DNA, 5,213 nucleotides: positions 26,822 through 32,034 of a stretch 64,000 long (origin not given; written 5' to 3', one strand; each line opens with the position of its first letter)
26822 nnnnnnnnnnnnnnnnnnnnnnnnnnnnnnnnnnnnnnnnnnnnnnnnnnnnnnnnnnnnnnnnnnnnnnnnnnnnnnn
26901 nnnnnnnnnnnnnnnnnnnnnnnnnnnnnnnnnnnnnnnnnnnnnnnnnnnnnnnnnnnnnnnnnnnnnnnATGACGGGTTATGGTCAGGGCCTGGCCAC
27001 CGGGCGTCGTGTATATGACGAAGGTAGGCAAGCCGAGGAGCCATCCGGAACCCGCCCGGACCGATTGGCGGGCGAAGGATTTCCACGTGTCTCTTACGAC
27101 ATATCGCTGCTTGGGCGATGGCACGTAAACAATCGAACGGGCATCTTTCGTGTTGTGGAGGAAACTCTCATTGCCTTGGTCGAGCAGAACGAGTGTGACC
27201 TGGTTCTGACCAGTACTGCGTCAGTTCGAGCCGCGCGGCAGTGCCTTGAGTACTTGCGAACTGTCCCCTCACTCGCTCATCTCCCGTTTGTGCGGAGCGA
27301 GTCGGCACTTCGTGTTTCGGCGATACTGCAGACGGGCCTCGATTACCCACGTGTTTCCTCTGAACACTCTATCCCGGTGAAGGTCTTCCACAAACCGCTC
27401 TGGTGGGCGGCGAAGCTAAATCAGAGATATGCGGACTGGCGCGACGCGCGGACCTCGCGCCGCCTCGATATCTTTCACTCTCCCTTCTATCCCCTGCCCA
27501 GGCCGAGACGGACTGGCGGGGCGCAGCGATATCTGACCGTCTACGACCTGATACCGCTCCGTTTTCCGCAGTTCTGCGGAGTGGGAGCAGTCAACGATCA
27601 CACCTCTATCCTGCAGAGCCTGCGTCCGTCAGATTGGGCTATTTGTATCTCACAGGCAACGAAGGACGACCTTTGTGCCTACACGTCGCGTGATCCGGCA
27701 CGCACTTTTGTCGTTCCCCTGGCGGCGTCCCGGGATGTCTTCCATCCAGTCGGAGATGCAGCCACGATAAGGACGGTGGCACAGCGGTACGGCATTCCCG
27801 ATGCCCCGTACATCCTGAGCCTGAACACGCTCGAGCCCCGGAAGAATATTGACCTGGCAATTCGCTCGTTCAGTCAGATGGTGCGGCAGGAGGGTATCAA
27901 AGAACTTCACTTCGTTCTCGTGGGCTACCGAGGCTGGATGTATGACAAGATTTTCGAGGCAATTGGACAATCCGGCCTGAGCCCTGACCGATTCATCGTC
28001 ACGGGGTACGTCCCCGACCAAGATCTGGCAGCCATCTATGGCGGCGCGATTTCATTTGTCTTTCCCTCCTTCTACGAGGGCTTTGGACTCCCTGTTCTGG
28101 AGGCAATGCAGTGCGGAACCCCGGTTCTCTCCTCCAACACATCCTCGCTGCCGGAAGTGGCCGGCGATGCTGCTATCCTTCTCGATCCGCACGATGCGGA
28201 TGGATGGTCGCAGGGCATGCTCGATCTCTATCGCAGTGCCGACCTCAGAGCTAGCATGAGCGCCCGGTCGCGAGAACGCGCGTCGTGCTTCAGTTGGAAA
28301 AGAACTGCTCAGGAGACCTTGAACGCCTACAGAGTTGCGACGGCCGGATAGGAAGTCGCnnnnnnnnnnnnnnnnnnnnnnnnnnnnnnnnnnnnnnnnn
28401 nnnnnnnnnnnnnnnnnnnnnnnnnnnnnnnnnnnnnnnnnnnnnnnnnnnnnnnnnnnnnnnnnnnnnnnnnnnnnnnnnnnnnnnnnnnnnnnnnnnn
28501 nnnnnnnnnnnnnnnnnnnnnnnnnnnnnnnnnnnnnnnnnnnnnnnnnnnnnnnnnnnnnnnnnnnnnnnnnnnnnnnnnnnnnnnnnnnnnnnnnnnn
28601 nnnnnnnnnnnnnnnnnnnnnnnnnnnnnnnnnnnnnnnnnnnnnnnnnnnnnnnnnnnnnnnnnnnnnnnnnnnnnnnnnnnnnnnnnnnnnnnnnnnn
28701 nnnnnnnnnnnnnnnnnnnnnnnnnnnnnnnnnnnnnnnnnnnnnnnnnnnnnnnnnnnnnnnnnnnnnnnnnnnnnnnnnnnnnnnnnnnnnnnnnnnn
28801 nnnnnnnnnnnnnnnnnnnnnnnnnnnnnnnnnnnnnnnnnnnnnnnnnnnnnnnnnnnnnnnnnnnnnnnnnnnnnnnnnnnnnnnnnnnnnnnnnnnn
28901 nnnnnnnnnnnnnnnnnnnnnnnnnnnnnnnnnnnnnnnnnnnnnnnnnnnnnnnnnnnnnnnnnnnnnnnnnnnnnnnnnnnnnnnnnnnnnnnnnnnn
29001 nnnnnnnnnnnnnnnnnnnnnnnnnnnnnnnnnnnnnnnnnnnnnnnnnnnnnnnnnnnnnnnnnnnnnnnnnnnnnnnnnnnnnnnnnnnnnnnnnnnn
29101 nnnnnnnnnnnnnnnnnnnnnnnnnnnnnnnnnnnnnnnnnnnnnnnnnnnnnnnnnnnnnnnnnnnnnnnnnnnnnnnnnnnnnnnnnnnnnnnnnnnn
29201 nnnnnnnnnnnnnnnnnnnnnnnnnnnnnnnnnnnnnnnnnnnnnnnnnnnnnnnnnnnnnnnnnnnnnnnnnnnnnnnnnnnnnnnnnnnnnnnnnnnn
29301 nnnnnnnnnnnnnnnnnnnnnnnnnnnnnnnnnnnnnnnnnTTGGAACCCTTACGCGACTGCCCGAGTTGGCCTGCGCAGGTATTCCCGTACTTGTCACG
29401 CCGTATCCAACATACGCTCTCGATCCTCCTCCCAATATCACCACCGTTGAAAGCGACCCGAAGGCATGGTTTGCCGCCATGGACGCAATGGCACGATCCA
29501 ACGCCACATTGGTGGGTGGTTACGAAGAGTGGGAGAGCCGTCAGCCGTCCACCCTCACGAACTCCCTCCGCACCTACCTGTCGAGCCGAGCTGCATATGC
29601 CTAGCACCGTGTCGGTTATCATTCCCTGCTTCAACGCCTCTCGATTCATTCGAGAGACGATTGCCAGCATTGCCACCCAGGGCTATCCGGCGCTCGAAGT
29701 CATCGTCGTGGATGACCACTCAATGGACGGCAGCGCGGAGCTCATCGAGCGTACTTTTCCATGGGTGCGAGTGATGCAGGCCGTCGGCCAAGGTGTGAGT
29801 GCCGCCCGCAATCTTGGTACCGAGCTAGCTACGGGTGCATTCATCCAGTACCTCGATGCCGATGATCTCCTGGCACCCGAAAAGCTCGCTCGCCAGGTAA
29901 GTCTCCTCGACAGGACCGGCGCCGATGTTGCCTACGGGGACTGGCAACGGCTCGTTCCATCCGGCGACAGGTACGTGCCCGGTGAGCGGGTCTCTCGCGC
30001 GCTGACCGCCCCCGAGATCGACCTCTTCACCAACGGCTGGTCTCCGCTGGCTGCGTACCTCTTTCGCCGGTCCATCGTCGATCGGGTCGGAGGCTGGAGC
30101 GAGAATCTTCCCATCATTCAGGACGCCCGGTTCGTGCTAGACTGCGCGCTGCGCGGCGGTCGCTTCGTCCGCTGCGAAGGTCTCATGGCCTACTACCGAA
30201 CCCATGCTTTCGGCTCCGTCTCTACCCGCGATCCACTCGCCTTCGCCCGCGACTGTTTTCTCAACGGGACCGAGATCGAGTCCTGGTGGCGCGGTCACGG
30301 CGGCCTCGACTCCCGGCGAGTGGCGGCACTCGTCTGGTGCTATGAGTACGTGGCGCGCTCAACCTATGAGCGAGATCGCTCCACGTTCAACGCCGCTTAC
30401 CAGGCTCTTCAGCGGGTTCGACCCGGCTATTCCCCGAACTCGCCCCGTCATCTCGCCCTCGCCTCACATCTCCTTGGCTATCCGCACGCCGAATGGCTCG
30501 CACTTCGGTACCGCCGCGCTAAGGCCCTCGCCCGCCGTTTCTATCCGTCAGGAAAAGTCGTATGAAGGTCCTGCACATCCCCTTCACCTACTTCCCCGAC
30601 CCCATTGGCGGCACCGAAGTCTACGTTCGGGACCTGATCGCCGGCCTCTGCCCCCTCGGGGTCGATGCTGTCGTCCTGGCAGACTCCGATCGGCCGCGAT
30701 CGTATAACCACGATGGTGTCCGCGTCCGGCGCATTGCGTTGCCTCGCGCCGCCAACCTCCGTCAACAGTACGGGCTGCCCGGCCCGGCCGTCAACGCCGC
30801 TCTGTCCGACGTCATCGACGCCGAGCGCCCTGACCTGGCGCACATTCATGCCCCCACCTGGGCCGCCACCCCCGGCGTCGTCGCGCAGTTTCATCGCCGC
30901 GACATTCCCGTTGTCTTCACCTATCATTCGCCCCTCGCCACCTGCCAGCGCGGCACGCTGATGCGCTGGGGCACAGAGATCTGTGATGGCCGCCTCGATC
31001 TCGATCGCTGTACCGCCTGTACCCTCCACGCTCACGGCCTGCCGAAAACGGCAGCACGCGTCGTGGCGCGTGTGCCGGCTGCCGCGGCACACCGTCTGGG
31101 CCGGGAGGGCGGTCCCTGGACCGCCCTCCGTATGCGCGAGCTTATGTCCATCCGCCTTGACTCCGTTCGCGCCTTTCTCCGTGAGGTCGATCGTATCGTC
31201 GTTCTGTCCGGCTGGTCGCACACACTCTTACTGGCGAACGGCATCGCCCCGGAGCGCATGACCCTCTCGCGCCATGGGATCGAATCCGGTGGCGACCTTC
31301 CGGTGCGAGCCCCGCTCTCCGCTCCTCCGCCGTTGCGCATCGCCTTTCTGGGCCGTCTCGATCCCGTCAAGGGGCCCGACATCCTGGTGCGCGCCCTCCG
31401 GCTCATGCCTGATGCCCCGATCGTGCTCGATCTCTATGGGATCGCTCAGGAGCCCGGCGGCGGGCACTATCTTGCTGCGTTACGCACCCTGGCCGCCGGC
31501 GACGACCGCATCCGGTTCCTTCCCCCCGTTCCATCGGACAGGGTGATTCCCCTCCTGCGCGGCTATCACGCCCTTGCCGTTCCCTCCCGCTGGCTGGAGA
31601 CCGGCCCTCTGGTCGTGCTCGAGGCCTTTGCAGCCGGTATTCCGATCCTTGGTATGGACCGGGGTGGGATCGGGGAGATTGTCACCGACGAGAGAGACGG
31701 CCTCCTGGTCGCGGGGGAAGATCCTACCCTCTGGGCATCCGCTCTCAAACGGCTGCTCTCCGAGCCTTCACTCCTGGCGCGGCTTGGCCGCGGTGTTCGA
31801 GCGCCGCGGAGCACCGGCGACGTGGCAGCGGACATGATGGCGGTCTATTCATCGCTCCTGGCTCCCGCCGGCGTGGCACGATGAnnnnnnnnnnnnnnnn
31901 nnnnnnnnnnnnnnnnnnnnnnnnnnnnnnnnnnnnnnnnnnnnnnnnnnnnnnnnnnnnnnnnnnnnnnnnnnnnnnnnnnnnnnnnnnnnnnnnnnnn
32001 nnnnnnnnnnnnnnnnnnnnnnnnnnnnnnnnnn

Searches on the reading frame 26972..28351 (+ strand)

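Call 53: search_protein_families(library=pfam, proteins=[window:26972-28351:+], max_evalue=0.00001)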
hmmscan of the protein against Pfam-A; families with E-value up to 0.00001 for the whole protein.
window:26972-28351:+ (459 aa): 3 families
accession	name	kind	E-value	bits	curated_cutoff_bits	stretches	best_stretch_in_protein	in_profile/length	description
PF00534.26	Glycos_transf_1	-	1.2e-30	106.7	26.4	1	274-436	10-172/172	Glycosyl transferases group 1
PF13692.12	Glyco_trans_1_4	-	2.3e-26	93.2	27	1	279-421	2-141/142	Glycosyl transferases group 1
PF20706.3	GT4-conflict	-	2.5e-11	43.6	26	1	288-393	209-316/385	Family 4 Glycosyltransferase in conflict systems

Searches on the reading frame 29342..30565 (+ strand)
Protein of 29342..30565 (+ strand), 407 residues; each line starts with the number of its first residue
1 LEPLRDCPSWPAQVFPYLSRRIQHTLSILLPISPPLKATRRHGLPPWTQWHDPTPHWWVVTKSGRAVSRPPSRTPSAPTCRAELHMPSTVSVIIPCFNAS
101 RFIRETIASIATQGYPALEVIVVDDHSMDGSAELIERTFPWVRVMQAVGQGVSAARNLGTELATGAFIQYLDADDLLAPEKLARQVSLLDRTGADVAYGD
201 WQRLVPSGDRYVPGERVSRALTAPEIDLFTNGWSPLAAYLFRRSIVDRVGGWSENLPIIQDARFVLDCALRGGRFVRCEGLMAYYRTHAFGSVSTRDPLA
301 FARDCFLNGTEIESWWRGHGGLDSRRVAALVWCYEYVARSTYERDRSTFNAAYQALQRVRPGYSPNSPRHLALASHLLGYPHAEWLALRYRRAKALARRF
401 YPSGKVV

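Call 94: search_protein_families(library=pfam, proteins=[window:29342-30565:+], max_evalue=0.00001)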
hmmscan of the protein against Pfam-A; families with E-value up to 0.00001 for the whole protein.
window:29342-30565:+ (407 aa): 3 families
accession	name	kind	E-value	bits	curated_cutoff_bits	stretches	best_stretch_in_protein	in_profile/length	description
PF00535.33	Glycos_transf_2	-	1.2e-29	103.8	23.3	1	91-217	1-131/168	Glycosyl transferase family 2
PF13641.12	Glyco_tranf_2_3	-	7.6e-14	52.7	27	1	87-280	1-206/230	Glycosyltransferase like family 2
PF10111.15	Glyco_tranf_2_2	-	7.7e-11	42.4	27.3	1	91-189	1-106/276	Glycosyltransferase like family 2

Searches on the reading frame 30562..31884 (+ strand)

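Call 53: search_protein_families(library=pfam, proteins=[window:30562-31884:+], max_evalue=0.00001)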
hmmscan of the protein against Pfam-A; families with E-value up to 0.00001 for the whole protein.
window:30562-31884:+ (440 aa): 5 families
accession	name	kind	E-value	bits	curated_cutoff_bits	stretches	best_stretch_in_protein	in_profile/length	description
PF00534.26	Glycos_transf_1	-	1.4e-24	87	26.4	1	257-410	15-167/172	Glycosyl transferases group 1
PF13692.12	Glyco_trans_1_4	-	1.1e-22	81.3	27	1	259-400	3-141/142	Glycosyl transferases group 1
PF13439.12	Glyco_transf_4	-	7.6e-20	72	28.5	1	15-240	1-166/170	Glycosyltransferase Family 4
PF13579.12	Glyco_trans_4_4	-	5.9e-17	62.9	29.7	1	16-235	1-154/158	Glycosyl transferase 4-like domain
PF20706.3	GT4-conflict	-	1.9e-06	27.6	26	1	253-381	190-327/385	Family 4 Glycosyltransferase in conflict systems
